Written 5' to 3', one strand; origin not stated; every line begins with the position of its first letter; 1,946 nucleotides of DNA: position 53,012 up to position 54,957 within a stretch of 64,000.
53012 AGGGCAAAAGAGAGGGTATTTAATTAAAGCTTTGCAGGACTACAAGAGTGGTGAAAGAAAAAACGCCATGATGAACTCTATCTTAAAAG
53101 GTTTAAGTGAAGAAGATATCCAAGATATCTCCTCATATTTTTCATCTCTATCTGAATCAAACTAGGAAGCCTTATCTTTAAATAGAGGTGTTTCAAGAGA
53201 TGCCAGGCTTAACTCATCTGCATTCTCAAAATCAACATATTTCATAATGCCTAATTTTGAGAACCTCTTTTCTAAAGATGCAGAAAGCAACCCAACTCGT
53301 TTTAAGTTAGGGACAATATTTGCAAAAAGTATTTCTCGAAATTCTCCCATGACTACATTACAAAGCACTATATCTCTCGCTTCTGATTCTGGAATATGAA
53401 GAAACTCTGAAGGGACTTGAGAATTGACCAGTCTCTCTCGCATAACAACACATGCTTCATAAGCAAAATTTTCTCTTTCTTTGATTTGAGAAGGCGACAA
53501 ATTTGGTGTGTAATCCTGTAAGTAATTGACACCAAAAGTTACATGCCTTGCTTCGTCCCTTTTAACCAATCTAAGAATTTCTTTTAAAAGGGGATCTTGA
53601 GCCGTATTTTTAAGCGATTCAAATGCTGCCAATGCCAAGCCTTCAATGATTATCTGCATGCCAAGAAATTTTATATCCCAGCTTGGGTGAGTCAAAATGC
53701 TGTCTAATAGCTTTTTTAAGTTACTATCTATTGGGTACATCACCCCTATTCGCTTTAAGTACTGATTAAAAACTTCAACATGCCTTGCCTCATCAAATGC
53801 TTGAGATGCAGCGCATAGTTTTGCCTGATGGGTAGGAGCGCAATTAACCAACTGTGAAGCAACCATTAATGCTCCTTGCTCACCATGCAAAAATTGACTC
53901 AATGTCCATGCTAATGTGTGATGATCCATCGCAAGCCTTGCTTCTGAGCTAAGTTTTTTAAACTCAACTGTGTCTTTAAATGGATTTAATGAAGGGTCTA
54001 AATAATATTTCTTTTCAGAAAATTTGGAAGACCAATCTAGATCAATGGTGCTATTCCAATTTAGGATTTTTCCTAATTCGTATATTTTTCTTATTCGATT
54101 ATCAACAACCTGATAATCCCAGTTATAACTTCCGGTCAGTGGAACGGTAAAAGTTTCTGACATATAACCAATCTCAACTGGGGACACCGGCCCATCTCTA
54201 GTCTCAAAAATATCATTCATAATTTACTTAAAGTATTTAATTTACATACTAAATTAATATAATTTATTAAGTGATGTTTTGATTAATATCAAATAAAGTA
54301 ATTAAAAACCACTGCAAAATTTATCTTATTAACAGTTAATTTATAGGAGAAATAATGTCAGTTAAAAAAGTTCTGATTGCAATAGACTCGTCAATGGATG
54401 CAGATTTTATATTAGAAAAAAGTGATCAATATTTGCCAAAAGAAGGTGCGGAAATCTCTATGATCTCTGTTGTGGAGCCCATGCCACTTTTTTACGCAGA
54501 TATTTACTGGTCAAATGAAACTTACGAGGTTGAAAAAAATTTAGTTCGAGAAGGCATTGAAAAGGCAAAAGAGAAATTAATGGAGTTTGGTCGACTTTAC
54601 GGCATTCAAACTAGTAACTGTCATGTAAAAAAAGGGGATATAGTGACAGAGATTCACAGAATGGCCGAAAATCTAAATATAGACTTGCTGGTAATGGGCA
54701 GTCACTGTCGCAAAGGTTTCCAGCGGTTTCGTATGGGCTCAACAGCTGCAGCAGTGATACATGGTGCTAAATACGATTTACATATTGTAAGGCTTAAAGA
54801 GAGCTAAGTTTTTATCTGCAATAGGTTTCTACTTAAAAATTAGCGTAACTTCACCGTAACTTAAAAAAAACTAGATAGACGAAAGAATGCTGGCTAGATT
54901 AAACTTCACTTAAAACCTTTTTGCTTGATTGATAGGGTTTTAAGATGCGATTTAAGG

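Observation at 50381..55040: A displaced 5' half of tRNA-Gly(GCC) with its own diverged upstream flank brackets a 4.6-kb norCB islet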

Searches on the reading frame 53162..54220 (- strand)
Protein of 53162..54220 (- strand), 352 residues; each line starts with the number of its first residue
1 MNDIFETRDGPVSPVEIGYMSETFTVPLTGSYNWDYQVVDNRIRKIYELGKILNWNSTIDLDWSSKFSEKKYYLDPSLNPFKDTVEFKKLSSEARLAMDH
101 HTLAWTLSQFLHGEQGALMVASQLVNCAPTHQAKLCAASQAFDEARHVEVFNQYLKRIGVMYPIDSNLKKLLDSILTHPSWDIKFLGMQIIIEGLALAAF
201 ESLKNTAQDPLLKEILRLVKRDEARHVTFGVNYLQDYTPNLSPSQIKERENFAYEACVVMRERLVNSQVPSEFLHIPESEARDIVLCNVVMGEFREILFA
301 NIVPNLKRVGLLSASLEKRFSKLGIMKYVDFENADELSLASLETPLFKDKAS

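Call 5: search_protein_families(library=pfam, proteins=[window:53162-54220:-])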
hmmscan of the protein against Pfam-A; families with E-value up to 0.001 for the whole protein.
window:53162-54220:- (352 aa): 4 families
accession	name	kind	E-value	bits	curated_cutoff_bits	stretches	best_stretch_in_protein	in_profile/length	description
PF11583.14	AurF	-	4.6e-16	59.3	29.6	1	52-269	17-242/282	P-aminobenzoate N-oxygenase AurF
PF00268.27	Ribonuc_red_sm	-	2e-07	31.1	33.6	1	81-256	32-225/281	Ribonucleotide reductase, small chain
PF04305.20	DUF455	-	8.6e-06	25.9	34.3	1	85-238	46-204/247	Protein of unknown function (DUF455)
PF02332.24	Phenol_Hydrox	-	2.8e-05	24.3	24.4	1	70-159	44-128/230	Methane/Phenol/Alkene Hydroxylase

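Call 46: search_protein_families(library=ncbifam, proteins=[window:53162-54220:-], max_evalue=0.01)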
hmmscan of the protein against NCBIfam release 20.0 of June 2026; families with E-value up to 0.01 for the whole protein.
window:53162-54220:- (352 aa): 7 families
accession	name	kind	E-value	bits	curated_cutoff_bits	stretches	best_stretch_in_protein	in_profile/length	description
NF006200.0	PRK08326.1-3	equivalog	9e-09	35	194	2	210-237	200-227/321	R2-like ligand-binding oxidase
TIGR02029.1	AcsF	equivalog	0.00022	20.4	192.5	1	202-254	94-148/337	magnesium-protoporphyrin IX monomethyl ester (oxidative) cyclase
NF006198.0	PRK08326.1-1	subfamily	0.00025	20.4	274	0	24-233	13-220/308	R2-like ligand-binding oxidase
NF010172.0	PRK13654.1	subfamily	0.00042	19.6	391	1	197-254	105-164/361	magnesium-protoporphyrin IX monomethyl ester cyclase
NF006199.0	PRK08326.1-2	equivalog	0.0025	16.8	286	0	78-164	48-132/324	R2-like ligand-binding oxidase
TIGR04059.1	Ald_deCOase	equivalog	0.0026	17.7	222.65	1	144-237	51-149/220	aldehyde oxygenase (deformylating)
NF006202.0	PRK08326.1-5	equivalog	0.0041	16.4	315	0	198-234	176-212/297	R2-like ligand-binding oxidase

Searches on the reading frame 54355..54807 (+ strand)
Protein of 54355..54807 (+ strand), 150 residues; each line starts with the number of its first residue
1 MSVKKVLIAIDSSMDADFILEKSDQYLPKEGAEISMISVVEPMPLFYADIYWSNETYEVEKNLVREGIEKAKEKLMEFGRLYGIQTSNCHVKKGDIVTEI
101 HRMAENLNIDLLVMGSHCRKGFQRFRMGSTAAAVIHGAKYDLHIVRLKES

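Call 5: search_protein_families(library=pfam, proteins=[window:54355-54807:+])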
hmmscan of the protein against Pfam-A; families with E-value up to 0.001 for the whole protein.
window:54355-54807:+ (150 aa): 1 family
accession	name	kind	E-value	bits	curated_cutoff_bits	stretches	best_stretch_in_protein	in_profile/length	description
PF00582.32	Usp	-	2.6e-21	77.1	24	1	4-146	3-141/141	Universal stress protein family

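Call 40: find_encoding_contigs(protein=window:54355-54807:+, flank=4000, max_places=10)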
Protein window:54355-54807:+ (150 aa): no gene with exactly this product is on record in the collection.

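Call 41: find_homologous_proteins(query=window:54355-54807:+, max_evalue=1e-40)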
Query window:54355-54807:+ (150 aa): 5 proteins with E <= 1e-40 among 73 candidates.
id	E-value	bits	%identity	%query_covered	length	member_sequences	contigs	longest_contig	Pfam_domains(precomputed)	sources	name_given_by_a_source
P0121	2.1e-92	325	99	100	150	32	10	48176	PF00582.33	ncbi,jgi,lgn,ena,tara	tara:strand:- start:1293 stop:1745 length:453 start_codon:yes stop_codon:yes gene_type:complete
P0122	1.5e-90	319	98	100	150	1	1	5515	PF00582.33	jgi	-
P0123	7.9e-77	274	83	99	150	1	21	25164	PF00582.33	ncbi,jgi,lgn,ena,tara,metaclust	jgi:universal stress protein A|tara:strand:+ start:53 stop:505 length:453 start_codon:yes stop_codon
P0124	2.1e-76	273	84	99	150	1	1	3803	PF00582.33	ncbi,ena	-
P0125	4.1e-43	165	79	65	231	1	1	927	-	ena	-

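Call 42: find_encoding_contigs(protein=P0121, flank=5000, max_places=10)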
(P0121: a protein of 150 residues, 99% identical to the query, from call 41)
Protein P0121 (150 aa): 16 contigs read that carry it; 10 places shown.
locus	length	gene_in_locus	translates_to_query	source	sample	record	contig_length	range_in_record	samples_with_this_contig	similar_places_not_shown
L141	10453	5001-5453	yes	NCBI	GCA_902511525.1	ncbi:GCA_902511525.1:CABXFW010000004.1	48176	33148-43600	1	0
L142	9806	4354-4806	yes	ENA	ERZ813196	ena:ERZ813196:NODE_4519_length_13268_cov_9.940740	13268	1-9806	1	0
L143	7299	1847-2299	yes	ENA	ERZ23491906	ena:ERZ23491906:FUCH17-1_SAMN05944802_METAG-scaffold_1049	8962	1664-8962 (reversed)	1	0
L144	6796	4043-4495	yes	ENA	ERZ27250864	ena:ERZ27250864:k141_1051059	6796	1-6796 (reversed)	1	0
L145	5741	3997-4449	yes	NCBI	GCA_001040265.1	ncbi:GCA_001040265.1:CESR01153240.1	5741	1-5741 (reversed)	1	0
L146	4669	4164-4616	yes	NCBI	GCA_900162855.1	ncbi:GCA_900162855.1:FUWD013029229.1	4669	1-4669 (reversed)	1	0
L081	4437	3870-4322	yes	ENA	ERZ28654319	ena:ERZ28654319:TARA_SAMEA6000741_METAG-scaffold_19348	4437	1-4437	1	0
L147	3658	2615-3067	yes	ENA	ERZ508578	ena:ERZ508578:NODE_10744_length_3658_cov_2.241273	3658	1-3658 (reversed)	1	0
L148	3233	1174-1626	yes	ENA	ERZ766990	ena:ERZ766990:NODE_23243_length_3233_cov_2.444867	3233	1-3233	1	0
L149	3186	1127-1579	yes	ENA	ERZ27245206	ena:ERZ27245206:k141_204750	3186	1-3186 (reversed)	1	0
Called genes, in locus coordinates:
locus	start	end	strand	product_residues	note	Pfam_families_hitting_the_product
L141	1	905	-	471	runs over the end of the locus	PF00875:DNA_photolyase, PF03441:FAD_binding_7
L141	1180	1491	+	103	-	-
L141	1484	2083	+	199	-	PF13442:Cytochrome_CBB3 (faint), PF00034:Cytochrom_C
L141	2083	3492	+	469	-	PF00115:COX1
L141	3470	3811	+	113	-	PF00034:Cytochrom_C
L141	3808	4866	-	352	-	PF04305:DUF455 (weak), PF11583:AurF, PF00268:Ribonuc_red_sm (weak), PF02332:Phenol_Hydrox (faint)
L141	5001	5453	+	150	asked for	PF00582:Usp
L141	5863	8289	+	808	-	PF07715:Plug, PF00593:TonB_dep_Rec_b-barrel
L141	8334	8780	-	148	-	PF12680:SnoaL_2 (weak)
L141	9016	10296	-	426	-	PF00206:Lyase_1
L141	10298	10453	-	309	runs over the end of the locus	PF01118:Semialdhyde_dh, PF22698:Semialdhyde_dhC_1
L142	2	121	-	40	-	?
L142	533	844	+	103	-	-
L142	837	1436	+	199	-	PF13442:Cytochrome_CBB3 (faint), PF00034:Cytochrom_C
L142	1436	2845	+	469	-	PF00115:COX1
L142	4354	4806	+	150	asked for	PF00582:Usp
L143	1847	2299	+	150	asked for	PF00582:Usp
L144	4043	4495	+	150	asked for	PF00582:Usp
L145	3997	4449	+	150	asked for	PF00582:Usp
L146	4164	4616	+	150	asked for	PF00582:Usp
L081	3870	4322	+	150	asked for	PF00582:Usp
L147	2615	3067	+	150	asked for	PF00582:Usp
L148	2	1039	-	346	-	?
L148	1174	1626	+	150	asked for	PF00582:Usp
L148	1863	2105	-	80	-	-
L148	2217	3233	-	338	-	?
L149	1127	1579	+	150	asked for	PF00582:Usp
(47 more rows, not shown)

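Call 43: find_encoding_contigs(protein=P0123, flank=6000, max_places=8)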
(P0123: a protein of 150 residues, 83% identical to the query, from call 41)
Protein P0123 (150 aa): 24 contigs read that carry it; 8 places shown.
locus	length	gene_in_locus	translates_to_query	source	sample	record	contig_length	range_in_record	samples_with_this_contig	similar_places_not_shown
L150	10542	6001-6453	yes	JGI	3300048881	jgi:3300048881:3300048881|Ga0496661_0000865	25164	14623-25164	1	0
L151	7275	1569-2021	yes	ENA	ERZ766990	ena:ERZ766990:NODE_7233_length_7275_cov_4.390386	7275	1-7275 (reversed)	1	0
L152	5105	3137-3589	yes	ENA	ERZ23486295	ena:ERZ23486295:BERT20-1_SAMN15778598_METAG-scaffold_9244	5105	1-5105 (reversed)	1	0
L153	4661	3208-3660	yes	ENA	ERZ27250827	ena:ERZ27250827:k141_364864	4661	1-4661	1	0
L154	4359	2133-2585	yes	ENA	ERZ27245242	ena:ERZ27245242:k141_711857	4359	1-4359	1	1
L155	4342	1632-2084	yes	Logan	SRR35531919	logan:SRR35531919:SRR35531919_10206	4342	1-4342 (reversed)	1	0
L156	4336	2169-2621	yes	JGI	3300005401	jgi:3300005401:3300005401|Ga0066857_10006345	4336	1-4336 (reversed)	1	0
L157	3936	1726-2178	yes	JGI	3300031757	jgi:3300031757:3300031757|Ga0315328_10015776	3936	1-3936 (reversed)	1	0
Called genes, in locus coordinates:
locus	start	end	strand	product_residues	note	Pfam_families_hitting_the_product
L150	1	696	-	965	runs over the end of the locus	PF07715:Plug, PF00593:TonB_dep_Rec_b-barrel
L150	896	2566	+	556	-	PF07969:Amidohydro_3, PF01979:Amidohydro_1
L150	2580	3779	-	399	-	PF06742:DUF1214 (faint)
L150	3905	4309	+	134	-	PF12680:SnoaL_2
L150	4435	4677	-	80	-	-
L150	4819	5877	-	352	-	PF11583:AurF, PF00268:Ribonuc_red_sm (faint), PF02332:Phenol_Hydrox (faint), PF04305:DUF455 (faint)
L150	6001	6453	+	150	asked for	PF00582:Usp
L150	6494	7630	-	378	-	PF02515:CoA_transf_3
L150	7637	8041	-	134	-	-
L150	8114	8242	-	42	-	-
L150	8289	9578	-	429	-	PF00206:Lyase_1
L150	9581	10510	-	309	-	PF01118:Semialdhyde_dh, PF22698:Semialdhyde_dhC_1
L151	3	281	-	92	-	?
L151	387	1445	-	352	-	PF11583:AurF, PF00268:Ribonuc_red_sm (faint), PF02332:Phenol_Hydrox (faint), PF04305:DUF455 (faint)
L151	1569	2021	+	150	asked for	PF00582:Usp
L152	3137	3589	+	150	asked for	PF00582:Usp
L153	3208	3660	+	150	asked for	PF00582:Usp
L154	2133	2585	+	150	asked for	PF00582:Usp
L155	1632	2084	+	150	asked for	PF00582:Usp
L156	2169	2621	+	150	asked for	PF00582:Usp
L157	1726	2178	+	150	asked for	PF00582:Usp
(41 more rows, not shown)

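Call 46: search_protein_families(library=ncbifam, proteins=[window:54355-54807:+], max_evalue=0.01)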
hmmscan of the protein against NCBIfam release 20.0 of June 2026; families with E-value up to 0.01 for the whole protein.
window:54355-54807:+ (150 aa): 6 families
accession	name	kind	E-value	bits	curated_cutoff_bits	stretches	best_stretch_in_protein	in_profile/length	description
NF011581.0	PRK15005.1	equivalog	3.2e-09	37.1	166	1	17-146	18-144/144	universal stress protein UspF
NF008380.0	PRK11175.1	equivalog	1.1e-08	34.5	227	1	62-146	215-300/313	universal stress protein UspE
NF007512.0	PRK10116.1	equivalog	1e-06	28.9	167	1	1-148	1-140/142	universal stress protein UspC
NF011698.0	PRK15118.1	equivalog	1.4e-05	25.2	202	1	1-149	1-141/144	universal stress protein UspA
NF012000.0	PRK15456.1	equivalog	0.00013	22.1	189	1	70-146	65-142/142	universal stress protein UspG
NF007436.0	PRK09982.1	equivalog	0.0096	16.1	203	0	1-145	1-137/142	universal stress protein UspD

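Call 58: search_protein_families(library=pfam, proteins=[L148:2217-3233:-], max_evalue=0.001)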
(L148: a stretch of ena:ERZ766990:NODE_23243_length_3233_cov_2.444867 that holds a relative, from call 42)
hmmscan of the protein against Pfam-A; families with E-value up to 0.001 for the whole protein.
L148:2217-3233:- (338 aa): 3 families
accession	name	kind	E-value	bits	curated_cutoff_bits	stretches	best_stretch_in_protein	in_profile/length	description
PF00483.29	NTP_transferase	-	1e-40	140.3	21.2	1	107-330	3-240/245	Nucleotidyl transferase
PF00571.33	CBS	-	5.9e-10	39.8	24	1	50-97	4-52/57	CBS domain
PF12804.13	NTP_transf_3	-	0.00068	20.3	27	0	107-165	2-53/160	MobA-like NTP transferase domain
